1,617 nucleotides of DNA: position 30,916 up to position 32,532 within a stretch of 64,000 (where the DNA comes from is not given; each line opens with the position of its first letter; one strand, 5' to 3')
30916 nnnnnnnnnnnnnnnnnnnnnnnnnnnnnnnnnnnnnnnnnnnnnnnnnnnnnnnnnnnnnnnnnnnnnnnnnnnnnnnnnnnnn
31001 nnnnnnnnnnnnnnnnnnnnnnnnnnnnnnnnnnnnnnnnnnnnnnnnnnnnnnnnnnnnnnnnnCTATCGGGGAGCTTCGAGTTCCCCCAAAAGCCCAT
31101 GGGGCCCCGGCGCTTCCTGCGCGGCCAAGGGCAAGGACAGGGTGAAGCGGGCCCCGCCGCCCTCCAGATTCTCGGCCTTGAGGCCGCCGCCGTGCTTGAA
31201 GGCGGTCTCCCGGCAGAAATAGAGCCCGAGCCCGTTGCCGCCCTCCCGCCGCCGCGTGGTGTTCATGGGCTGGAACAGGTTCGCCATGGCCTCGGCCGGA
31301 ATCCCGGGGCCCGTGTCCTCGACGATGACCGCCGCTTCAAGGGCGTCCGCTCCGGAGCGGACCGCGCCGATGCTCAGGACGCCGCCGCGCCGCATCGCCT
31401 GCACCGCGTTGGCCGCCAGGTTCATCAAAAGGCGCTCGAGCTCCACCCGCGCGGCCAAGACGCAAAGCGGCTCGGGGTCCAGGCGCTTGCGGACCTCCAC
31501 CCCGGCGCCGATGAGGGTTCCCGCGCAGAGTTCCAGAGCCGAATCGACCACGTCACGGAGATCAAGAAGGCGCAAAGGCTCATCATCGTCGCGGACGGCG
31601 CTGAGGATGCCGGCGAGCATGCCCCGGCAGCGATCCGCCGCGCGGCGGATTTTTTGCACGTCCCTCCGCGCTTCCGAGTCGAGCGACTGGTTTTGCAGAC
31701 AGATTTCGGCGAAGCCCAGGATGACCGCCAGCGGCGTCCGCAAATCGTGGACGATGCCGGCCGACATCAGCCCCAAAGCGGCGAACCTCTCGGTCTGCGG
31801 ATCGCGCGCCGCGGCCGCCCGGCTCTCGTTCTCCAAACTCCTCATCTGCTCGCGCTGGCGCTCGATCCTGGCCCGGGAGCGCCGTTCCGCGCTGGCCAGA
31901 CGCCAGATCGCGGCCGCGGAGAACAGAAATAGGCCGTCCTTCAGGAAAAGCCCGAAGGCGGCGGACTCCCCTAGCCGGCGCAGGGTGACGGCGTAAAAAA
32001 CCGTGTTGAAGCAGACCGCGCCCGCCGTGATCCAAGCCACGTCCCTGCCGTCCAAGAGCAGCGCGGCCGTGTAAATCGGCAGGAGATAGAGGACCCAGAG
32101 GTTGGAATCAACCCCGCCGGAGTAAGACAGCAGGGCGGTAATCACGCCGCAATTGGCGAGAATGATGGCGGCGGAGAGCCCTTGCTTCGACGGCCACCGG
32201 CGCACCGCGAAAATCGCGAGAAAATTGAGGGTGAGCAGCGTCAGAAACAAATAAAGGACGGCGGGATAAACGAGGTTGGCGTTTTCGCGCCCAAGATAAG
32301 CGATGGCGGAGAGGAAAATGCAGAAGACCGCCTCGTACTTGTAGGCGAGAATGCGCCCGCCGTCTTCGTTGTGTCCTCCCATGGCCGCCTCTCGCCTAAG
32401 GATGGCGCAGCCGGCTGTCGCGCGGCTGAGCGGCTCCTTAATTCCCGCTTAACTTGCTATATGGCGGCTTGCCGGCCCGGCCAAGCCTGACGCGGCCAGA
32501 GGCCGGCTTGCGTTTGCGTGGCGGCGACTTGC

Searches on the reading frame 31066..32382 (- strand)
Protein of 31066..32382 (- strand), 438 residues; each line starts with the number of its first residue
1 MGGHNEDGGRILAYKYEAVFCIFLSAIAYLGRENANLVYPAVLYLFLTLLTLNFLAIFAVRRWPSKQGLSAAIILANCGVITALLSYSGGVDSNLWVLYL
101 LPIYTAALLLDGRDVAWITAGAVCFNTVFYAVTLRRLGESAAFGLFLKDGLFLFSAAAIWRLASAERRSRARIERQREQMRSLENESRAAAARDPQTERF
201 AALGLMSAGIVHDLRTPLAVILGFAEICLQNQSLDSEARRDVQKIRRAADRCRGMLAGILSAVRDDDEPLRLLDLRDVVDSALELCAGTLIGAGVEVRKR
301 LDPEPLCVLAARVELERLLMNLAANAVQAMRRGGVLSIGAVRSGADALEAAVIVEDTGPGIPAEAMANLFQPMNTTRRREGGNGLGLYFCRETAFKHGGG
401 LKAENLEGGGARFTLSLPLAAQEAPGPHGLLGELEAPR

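Call 71: search_protein_families(library=pfam, proteins=[window:31066-32382:-], max_evalue=0.00001)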
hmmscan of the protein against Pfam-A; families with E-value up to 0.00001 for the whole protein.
window:31066-32382:- (438 aa): 3 families
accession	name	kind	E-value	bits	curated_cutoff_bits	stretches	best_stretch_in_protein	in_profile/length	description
PF02518.31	HATPase_c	-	2e-20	73.7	26.4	1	313-420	4-110/111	Histidine kinase-, DNA gyrase B-, and HSP90-like ATPase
PF00512.31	HisKA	-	1.5e-13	51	26.9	1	203-266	2-64/66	His Kinase A (phospho-acceptor) domain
PF25323.1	6TM_PilS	-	2.4e-07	31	27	1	21-125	27-134/189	PilS-like transmembrane domain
